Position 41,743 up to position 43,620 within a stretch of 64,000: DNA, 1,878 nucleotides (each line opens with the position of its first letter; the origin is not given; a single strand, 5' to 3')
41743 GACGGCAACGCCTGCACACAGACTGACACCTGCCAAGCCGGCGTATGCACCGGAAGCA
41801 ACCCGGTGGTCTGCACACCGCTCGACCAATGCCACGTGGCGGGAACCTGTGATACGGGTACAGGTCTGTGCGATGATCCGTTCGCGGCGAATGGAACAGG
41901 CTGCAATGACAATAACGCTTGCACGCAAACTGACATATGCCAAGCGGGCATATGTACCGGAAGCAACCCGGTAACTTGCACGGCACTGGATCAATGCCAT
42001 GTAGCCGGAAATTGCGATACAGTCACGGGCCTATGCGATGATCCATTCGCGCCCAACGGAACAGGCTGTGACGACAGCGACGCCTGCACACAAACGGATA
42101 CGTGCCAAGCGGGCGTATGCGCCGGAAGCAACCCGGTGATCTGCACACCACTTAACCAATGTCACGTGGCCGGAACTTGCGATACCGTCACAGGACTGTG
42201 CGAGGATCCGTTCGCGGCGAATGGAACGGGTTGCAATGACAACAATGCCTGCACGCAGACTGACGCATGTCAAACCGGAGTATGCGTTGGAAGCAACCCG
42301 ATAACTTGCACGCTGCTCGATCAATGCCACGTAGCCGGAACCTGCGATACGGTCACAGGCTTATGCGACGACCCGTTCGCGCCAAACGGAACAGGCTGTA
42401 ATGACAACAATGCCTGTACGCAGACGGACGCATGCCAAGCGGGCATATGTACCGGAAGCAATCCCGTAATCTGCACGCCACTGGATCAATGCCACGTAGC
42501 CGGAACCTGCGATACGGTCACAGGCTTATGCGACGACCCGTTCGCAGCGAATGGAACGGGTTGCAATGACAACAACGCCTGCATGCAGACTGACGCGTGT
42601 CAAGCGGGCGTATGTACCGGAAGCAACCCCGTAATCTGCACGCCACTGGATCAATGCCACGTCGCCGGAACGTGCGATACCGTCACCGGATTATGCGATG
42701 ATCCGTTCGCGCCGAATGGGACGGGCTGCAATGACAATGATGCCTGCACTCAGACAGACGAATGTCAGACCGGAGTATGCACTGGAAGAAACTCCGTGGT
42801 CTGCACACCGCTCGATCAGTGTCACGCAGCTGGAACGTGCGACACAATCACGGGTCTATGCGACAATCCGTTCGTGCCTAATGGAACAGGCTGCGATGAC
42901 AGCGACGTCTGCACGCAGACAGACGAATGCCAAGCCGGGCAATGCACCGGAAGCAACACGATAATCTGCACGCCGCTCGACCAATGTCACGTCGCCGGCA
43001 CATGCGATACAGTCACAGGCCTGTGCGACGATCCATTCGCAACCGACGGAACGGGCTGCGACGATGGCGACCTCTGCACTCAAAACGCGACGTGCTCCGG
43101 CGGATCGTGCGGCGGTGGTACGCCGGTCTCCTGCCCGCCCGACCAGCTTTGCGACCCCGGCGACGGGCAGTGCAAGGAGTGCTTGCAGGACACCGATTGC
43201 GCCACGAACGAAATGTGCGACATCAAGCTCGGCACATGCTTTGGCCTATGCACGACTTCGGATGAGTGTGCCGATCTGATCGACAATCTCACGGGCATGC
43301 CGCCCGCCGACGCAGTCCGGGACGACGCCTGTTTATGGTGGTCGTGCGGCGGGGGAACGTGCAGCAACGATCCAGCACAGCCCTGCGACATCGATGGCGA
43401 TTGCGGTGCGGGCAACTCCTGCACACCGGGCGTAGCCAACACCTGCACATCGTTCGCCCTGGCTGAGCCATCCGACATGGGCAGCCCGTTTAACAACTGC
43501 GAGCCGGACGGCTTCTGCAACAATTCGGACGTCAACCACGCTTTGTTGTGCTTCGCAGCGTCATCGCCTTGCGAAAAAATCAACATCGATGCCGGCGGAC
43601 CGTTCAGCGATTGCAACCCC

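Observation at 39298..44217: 1,639-aa secreted ADAM-like metzincin with P-domain, Cys-rich repeat array, dockerin-like and cohesin-like modules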

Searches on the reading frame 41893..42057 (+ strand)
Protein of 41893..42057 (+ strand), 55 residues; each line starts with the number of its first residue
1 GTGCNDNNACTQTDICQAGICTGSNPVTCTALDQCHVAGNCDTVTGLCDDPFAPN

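Call 56: search_solved_structures(query=A6, max_evalue=10, show_alignments=2)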
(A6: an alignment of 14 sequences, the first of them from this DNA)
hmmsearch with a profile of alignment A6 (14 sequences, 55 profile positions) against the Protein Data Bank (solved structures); distinct sequences matched with E-value up to 10: 5.
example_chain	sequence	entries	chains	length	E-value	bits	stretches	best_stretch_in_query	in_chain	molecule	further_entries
2jye_A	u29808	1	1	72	0.16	15.3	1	3-51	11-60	Granulin A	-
1b0f_A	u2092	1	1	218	0.16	15.3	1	2-30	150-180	PROTEIN (ELASTASE)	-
1h1b_A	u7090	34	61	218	0.16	15.3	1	2-30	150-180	LEUKOCYTE ELASTASE | HUMAN LEUKOCYTE ELASTASE | Neutrophil elastase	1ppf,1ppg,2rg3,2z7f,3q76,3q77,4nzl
1hne_E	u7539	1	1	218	0.16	15.3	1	2-30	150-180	HUMAN LEUCOCYTE ELASTASE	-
7cbk_D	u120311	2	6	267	0.19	15.1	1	2-30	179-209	Neutrophil elastase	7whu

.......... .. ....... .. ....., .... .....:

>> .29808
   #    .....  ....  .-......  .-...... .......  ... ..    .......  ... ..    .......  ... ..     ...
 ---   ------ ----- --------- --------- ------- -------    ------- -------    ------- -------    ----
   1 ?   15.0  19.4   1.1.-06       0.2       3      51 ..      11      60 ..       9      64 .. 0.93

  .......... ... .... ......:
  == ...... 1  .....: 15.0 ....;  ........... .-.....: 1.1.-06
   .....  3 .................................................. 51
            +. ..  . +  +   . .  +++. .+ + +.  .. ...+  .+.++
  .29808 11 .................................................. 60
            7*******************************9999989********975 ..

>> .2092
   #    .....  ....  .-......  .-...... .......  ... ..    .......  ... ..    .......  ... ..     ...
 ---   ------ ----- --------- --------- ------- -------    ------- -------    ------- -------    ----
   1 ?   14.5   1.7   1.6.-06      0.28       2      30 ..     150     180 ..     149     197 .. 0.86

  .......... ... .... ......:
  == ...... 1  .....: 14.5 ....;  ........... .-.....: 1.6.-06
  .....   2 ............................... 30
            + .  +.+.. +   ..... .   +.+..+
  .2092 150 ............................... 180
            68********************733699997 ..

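Call 67: find_homologous_proteins(query=A6, max_evalue=0.001)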
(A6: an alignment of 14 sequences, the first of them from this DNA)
Query A6 (14 sequences) (55 aa, profile of the alignment): 31 proteins with E <= 0.001 among 46 candidates.
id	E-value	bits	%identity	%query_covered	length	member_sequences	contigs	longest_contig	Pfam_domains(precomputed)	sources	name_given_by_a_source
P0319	7.2e-31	124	60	100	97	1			-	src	-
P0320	1.4e-30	123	62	95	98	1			-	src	-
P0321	6.6e-29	117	56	91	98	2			-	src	-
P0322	1.6e-27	113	74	96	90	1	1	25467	-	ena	-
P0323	1.5e-26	110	67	95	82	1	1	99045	-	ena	-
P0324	1.5e-25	107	61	93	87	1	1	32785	-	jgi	jgi:hypothetical protein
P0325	8.6e-25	104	68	75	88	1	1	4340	-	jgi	-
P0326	1.8e-24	103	61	98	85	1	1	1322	-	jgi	jgi:hypothetical protein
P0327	2.2e-24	103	68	80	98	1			-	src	-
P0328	3.1e-24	103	68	96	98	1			-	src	-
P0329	2.6e-21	93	65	100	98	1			-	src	-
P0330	3.6e-18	83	50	100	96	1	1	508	-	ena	-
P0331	1.4e-17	81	65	84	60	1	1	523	-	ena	-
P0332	3.6e-16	77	55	96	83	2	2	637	-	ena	-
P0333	3.6e-16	77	78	49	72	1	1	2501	-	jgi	-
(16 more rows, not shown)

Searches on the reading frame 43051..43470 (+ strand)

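Call 8: search_protein_families(library=pfam, proteins=[window:43051-43470:+], max_evalue=10)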
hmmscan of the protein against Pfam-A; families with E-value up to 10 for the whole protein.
window:43051-43470:+ (140 aa): 1 family
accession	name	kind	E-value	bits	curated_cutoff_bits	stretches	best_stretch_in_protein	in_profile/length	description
PF23416.1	DUF7107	-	5.5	7.8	24.6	1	3-42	2-42/48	Domain of unknown function (DUF7107)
